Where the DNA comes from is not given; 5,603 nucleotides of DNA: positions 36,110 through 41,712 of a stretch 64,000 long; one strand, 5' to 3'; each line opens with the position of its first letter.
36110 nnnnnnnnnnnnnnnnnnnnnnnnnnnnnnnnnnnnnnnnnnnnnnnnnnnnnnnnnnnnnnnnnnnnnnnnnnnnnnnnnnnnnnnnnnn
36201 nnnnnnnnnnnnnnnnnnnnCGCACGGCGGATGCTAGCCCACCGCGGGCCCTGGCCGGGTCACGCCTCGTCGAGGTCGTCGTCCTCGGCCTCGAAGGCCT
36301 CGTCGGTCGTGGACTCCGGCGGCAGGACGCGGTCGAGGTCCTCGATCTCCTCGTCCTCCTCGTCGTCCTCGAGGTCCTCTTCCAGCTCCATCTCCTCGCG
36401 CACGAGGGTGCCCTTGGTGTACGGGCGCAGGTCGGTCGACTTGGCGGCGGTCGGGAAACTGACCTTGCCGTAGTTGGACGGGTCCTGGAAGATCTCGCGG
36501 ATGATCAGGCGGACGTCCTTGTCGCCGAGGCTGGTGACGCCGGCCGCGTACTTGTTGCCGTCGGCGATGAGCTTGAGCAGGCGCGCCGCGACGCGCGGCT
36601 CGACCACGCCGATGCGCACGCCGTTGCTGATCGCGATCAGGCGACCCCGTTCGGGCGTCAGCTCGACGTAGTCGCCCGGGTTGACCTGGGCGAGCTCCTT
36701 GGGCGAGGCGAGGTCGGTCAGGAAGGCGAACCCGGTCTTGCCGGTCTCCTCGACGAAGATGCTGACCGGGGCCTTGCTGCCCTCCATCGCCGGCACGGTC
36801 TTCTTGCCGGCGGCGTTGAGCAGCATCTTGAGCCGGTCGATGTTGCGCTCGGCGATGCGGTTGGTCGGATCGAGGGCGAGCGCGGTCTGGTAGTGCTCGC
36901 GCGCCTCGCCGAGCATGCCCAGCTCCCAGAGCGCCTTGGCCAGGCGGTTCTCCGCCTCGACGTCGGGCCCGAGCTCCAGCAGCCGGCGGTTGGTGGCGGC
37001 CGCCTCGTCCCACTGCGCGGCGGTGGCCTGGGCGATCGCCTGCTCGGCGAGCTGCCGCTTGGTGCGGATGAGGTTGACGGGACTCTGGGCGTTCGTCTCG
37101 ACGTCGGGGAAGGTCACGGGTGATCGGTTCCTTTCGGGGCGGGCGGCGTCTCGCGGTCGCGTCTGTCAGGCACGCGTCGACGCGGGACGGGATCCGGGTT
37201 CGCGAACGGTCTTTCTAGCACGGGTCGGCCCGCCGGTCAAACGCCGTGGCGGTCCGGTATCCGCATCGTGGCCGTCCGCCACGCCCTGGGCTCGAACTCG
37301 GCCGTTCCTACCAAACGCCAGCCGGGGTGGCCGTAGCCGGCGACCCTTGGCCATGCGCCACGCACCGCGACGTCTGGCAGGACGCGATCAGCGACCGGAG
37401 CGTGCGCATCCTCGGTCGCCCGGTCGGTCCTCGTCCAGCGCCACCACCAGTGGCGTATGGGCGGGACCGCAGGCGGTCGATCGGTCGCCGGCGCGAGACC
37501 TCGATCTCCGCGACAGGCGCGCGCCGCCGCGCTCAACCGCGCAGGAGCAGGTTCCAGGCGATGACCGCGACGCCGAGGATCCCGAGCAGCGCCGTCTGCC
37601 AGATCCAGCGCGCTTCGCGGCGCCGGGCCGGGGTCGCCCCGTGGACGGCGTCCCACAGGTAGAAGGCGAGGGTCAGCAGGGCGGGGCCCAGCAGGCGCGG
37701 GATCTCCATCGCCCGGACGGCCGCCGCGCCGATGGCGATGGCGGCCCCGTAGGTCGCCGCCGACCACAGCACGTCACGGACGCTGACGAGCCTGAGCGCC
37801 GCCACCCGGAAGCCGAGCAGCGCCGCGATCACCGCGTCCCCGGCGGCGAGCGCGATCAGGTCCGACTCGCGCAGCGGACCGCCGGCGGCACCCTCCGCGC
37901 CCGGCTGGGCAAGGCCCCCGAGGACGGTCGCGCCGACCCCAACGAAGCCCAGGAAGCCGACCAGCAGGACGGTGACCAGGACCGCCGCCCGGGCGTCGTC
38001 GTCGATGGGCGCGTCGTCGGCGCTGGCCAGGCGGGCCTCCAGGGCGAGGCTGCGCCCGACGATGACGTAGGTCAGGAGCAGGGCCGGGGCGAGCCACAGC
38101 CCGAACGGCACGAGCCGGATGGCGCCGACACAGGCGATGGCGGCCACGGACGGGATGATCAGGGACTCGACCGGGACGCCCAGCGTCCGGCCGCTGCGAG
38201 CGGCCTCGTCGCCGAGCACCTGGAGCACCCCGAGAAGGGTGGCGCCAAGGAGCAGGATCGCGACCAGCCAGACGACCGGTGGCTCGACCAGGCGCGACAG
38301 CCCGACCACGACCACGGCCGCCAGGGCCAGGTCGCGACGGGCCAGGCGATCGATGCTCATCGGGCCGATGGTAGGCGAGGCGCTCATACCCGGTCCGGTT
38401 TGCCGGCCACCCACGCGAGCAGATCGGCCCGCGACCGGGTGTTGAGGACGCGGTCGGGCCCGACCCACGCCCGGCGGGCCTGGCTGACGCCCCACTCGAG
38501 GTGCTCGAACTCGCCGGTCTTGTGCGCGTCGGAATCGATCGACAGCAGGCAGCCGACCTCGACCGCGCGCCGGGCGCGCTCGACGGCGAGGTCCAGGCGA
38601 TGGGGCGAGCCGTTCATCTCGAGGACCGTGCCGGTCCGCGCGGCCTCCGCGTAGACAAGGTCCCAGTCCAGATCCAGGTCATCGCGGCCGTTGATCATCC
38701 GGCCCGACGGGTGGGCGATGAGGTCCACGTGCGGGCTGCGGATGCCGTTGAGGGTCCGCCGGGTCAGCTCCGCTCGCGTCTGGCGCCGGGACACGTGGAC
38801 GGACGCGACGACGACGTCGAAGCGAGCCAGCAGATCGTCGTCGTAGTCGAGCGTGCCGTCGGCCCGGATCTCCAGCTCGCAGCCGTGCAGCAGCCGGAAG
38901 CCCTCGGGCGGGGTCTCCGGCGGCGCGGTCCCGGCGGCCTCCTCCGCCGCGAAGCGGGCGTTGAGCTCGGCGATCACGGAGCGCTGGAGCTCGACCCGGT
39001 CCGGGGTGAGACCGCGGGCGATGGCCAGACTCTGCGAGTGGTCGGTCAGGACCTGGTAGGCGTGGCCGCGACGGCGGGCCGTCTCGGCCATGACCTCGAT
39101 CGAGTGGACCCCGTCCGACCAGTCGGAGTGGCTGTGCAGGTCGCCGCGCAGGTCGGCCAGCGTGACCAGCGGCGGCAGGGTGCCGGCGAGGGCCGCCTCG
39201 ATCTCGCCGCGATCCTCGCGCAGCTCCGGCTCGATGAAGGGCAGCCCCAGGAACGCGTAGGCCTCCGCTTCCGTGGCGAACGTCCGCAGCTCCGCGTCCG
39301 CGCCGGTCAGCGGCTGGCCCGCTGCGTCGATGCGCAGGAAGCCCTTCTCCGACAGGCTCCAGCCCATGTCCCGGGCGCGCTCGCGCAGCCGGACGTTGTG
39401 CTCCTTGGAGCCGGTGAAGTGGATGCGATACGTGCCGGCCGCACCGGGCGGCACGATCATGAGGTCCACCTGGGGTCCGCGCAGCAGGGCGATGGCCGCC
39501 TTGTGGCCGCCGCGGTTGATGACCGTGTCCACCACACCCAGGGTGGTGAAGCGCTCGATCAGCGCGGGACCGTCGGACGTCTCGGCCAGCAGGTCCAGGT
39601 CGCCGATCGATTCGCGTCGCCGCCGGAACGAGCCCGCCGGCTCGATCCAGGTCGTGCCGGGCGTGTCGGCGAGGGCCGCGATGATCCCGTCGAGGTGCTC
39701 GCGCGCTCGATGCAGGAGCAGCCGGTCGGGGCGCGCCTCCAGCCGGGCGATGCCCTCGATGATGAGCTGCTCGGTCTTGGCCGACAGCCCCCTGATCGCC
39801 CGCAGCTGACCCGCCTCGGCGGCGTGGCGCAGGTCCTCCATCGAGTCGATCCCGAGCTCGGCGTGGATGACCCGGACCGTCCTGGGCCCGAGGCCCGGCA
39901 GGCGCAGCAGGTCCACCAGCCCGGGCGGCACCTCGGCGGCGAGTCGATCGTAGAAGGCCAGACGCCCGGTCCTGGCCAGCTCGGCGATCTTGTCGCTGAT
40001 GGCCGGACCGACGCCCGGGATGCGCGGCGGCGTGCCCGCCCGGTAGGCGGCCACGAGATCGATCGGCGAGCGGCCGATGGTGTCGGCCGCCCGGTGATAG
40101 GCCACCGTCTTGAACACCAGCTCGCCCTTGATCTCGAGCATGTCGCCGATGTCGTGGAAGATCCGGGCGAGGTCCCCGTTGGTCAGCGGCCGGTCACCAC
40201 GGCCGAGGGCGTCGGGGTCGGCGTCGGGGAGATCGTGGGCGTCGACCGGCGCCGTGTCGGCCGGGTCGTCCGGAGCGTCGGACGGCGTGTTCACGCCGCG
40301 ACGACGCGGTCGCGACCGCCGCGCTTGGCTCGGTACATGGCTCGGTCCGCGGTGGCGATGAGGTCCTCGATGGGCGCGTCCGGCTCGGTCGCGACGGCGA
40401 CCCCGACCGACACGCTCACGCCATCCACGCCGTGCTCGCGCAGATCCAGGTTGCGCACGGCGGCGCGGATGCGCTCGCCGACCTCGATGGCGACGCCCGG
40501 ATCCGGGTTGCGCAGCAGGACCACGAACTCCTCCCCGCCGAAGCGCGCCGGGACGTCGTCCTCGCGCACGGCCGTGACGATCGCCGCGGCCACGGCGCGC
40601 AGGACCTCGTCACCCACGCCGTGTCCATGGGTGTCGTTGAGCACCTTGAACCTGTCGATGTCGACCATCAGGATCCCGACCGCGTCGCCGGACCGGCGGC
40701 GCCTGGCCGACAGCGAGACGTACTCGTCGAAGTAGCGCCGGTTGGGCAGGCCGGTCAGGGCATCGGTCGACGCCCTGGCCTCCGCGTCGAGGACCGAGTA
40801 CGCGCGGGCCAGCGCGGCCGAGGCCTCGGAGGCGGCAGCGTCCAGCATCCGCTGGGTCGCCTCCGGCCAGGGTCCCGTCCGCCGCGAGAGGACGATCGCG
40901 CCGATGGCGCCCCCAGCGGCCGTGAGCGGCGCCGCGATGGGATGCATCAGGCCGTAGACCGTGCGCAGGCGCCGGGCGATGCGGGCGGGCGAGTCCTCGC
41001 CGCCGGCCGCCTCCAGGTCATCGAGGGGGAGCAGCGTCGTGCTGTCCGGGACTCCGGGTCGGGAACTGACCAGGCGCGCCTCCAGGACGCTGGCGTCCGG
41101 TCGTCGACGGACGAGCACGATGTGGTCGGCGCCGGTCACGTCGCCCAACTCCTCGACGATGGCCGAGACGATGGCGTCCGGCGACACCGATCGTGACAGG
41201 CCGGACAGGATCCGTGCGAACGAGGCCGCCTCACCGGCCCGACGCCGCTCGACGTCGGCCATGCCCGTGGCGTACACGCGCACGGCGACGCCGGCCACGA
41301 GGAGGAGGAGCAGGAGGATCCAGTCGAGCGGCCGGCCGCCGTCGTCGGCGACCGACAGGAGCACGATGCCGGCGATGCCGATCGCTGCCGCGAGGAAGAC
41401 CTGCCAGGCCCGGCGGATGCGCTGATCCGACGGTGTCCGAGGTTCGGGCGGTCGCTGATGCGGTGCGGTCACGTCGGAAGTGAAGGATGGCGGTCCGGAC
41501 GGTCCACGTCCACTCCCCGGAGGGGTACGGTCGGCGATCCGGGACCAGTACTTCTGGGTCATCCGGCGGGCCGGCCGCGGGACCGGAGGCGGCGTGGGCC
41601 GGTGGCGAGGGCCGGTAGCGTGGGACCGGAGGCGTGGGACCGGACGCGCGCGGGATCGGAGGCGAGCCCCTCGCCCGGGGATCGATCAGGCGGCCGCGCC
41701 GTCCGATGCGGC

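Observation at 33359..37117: Orphan two-gene operon: TPR/beta-barrel protein with poly-acidic tail plus a 953-aa degenerate-methyltransferase/Zn-ribbon/nuclease-like protein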

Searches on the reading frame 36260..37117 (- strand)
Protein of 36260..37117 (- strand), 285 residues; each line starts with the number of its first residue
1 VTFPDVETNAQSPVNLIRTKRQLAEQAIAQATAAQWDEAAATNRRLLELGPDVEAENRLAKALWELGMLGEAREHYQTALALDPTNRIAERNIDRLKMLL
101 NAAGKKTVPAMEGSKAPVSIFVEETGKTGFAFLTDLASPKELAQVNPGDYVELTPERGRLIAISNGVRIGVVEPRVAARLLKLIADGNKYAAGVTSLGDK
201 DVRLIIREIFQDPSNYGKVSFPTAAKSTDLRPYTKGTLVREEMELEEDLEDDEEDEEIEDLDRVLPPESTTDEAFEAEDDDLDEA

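Call 5: search_protein_families(library=pfam, proteins=[window:36260-37117:-], max_evalue=1)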
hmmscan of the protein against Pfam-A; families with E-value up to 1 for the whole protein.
window:36260-37117:- (285 aa): 14 families
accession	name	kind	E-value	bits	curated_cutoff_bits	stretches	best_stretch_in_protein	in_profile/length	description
PF07719.23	TPR_2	-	8.7e-07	29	27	1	54-86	2-34/34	Tetratricopeptide repeat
PF00515.34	TPR_1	-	1.3e-06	28.4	27.8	1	54-86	2-34/34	Tetratricopeptide repeat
PF13432.12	TPR_16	-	6.9e-05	23.6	32.7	1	26-86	3-64/65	Tetratricopeptide repeat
PF13414.12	TPR_11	-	0.00022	21.3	26.8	1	62-86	3-27/42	TPR repeat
PF13181.12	TPR_8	-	0.00052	20.4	25.7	1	57-86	5-34/34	Tetratricopeptide repeat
PF13428.12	TPR_14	-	0.00065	20.6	23.5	1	58-89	6-37/44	Tetratricopeptide repeat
PF13424.12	TPR_12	-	0.013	16.1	30.1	1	55-82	5-32/77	Tetratricopeptide repeat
PF11846.14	Wzy_C_2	-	0.027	14.9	28.5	1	18-86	111-179/191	Virulence factor membrane-bound polymerase, C-terminal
PF14559.12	TPR_19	-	0.03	15.1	25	1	35-86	6-59/68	Tetratricopeptide repeat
PF13371.12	TPR_9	-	0.049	14.1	35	1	31-91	6-67/73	Tetratricopeptide repeat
PF12968.13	DUF3856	-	0.09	13.2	27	0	26-66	15-68/143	Domain of Unknown Function (DUF3856)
PF14433.11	SUKH-3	-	0.12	13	23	1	46-127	35-120/146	SUKH-3 immunity protein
PF13174.12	TPR_6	-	0.31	12.2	26.3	0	58-84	5-31/33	Tetratricopeptide repeat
PF13176.12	TPR_7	-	0.52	11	27.9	0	58-87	4-35/36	Tetratricopeptide repeat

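Call 6: search_protein_families(library=ncbifam, proteins=[window:36260-37117:-], max_evalue=1)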
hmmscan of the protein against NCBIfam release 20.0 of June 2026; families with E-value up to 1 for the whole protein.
window:36260-37117:- (285 aa): 4 families
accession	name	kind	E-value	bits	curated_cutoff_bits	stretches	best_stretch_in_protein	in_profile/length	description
NF042912.1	Amuc_1098_fam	equivalog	0.014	13.4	750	1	52-96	154-198/805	Amuc_1098 family type IV pilus outer membrane protein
NF008520.0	PRK11447.1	equivalog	0.065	11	858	1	20-84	461-526/1157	cellulose synthase complex outer membrane protein BcsC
TIGR01879.1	hydantase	subfamily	0.079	11.9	204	1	141-201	173-230/401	hydantoinase/carbamoylase family amidase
NF047507.1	TPR_BatC_Lepto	exception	0.14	11.6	175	1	65-103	108-146/214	TPR repeat-containing protein BatC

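Call 7: search_protein_families(library=padloc, proteins=[window:36260-37117:-], max_evalue=1)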
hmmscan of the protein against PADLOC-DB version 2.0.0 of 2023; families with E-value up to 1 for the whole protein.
window:36260-37117:- (285 aa): 0 families

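Call 15: find_homologous_proteins(query=window:36260-37117:-)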
Query window:36260-37117:- (285 aa): 3559 proteins with E <= 0.001 among 8000 candidates; the best 120 are listed.
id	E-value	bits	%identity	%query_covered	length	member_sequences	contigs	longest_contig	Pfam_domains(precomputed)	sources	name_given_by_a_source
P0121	2.7e-165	567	92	100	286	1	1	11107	PF00515.35,PF07719.24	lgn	-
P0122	5.2e-164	562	91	100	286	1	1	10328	PF00515.35,PF13432.13,PF07719.24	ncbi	-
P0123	3.1e-163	560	93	96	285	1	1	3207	PF00515.35,PF07719.24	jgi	jgi:Tetratricopeptide repeat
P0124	9.5e-163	558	92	100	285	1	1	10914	PF00515.35,PF13432.13,PF07719.24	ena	-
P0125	3.6e-162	556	91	100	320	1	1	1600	PF00515.35,PF07719.24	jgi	jgi:hypothetical protein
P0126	6.0e-162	556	92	100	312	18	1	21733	PF00515.35,PF13432.13,PF07719.24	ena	-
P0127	8.9e-162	555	91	100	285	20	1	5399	PF00515.35,PF07719.24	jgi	-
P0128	1.1e-161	555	91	100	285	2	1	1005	PF00515.35,PF13432.13,PF07719.24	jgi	jgi:hypothetical protein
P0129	2.7e-161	553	91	100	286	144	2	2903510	PF00515.35,PF07719.24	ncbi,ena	-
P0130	7.6e-161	552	92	100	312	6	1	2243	PF00515.35,PF13432.13,PF07719.24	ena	-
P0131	8.4e-161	552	90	100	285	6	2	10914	PF00515.35,PF07719.24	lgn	-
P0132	9.9e-161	552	91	100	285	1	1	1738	PF00515.35,PF07719.24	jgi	-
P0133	1.4e-160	551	91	100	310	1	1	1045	PF00515.35,PF13432.13,PF07719.24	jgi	jgi:hypothetical protein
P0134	1.5e-160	551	91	100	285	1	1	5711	PF00515.35,PF07719.24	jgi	jgi:Tetratricopeptide repeat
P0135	2.5e-160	550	90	100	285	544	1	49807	PF00515.35,PF07719.24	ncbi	ncbi:MAG: tetratricopeptide repeat protein [Candidatus Limnocylindrales bacterium]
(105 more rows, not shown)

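Call 29: search_protein_families(library=phrogs, proteins=[window:36260-37117:-], max_evalue=0.1)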
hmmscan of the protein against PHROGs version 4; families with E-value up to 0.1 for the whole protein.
window:36260-37117:- (285 aa): 1 family
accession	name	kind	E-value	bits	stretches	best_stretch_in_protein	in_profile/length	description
phrog_8771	-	unknown function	0.033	15.1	1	205-279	61-134/142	-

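Call 55: search_solved_structures(query=A5, max_evalue=10, show_alignments=0)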
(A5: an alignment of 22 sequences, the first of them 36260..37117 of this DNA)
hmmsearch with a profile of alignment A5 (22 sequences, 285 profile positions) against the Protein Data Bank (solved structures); distinct sequences matched with E-value up to 10: 58.
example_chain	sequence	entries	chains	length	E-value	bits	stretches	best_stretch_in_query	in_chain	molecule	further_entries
9qhb_A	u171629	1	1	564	6.7e-33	117.7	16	34-95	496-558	Engineered tetratricopeptide repeat protein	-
8bu0_A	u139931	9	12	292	7.5e-21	78.2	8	34-94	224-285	Consensus tetratricopeptide repeat protein | Crystal structure of an 8-repeat consensus TPR superhelix with Zinc. | Monomer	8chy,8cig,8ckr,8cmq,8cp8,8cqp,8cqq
9qhc_A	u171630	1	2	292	1.5e-18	70.6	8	34-88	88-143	Engineered tetratricopeptide repeat protein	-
1w3b_A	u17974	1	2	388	8.7e-12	48.4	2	39-94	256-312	UDP-N-ACETYLGLUCOSAMINE--PEPTIDE N-ACETYLGLUCOSAMINYLTRANSFERASE 110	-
6eou_A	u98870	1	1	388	8.8e-12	48.4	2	39-93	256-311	UDP-N-acetylglucosamine--peptide N-acetylglucosaminyltransferase 110 kDa subunit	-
1na0_A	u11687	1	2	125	1.5e-11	47.6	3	34-95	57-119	designed protein CTPR3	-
7obi_A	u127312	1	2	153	1.7e-11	47.5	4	34-93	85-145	CTPR-rv4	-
8ch0_A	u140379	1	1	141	7e-11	45.5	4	35-87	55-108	Consensus tetratricopeptide repeat protein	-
2fo7_A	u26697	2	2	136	7.4e-11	45.4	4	34-86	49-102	SYNTHETIC CONSENSUS TPR PROTEIN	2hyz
7yeh_B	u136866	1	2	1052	1.9e-10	44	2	39-93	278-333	UDP-N-acetylglucosamine--peptide N-acetylglucosaminyltransferase 110 kDa subunit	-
7yea_A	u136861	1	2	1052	1.9e-10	44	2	39-93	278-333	UDP-N-acetylglucosamine--peptide N-acetylglucosaminyltransferase 110 kDa subunit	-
3kd7_A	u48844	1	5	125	2.1e-10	43.9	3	35-95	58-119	CTPR390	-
7ntf_A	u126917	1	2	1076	2.3e-10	43.8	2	39-93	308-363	Isoform 1 of UDP-N-acetylglucosamine--peptide N-acetylglucosaminyltransferase 110 kDa subu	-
9gzg_A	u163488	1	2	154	6.8e-09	38.9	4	34-95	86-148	Engineered CTPR protein with glutamic acids for conductivity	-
2wqh_A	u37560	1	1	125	1.7e-08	37.7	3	34-95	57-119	CTPR3Y3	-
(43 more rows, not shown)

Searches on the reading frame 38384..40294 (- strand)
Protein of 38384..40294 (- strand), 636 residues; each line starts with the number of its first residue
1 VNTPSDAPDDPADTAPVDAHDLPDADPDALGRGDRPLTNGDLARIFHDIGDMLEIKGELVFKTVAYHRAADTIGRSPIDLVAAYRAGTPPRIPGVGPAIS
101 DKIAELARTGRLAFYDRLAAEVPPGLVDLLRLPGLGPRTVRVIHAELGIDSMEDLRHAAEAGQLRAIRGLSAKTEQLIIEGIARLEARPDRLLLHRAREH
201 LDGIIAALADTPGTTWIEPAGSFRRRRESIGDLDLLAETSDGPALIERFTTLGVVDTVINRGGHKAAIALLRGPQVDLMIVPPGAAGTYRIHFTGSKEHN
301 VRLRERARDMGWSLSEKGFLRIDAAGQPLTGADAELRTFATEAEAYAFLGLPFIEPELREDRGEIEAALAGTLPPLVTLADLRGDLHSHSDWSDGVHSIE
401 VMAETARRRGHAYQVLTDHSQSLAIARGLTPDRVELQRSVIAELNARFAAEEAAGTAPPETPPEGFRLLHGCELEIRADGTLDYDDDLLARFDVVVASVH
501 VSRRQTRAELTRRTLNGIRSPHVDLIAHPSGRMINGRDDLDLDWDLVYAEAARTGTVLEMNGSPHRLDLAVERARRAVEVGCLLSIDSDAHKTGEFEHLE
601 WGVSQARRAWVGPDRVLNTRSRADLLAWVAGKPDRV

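Call 9: search_protein_families(library=pfam, proteins=[window:38384-40294:-], max_evalue=0.001)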
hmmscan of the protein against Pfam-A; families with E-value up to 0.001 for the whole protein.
window:38384-40294:- (636 aa): 4 families
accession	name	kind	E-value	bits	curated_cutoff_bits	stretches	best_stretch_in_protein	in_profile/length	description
PF14791.11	DNA_pol_B_thumb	-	8e-19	67.7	25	1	291-360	3-63/63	DNA polymerase beta thumb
PF14716.13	HHH_8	-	8.8e-13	48.9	30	1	38-112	2-73/73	Helix-hairpin-helix domain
PF14520.12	HHH_5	-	2.9e-10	40.9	27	1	128-182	3-55/57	Helix-hairpin-helix domain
PF02811.25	PHP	-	1.1e-07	32.8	26.4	1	385-505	1-98/164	PHP domain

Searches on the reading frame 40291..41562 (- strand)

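Call 9: search_protein_families(library=pfam, proteins=[window:40291-41562:-], max_evalue=0.001)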
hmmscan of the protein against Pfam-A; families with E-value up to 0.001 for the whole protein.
window:40291-41562:- (423 aa): 3 families
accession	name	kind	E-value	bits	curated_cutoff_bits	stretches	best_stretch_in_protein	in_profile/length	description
PF00990.26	GGDEF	-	3e-44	151.1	23.8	1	264-419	1-161/161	Diguanylate cyclase, GGDEF domain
PF01590.32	GAF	-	1.9e-07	32.1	22.4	1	128-251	2-133/133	GAF domain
PF13492.12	GAF_3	-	2.5e-05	25.2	27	1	127-253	1-129/129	GAF domain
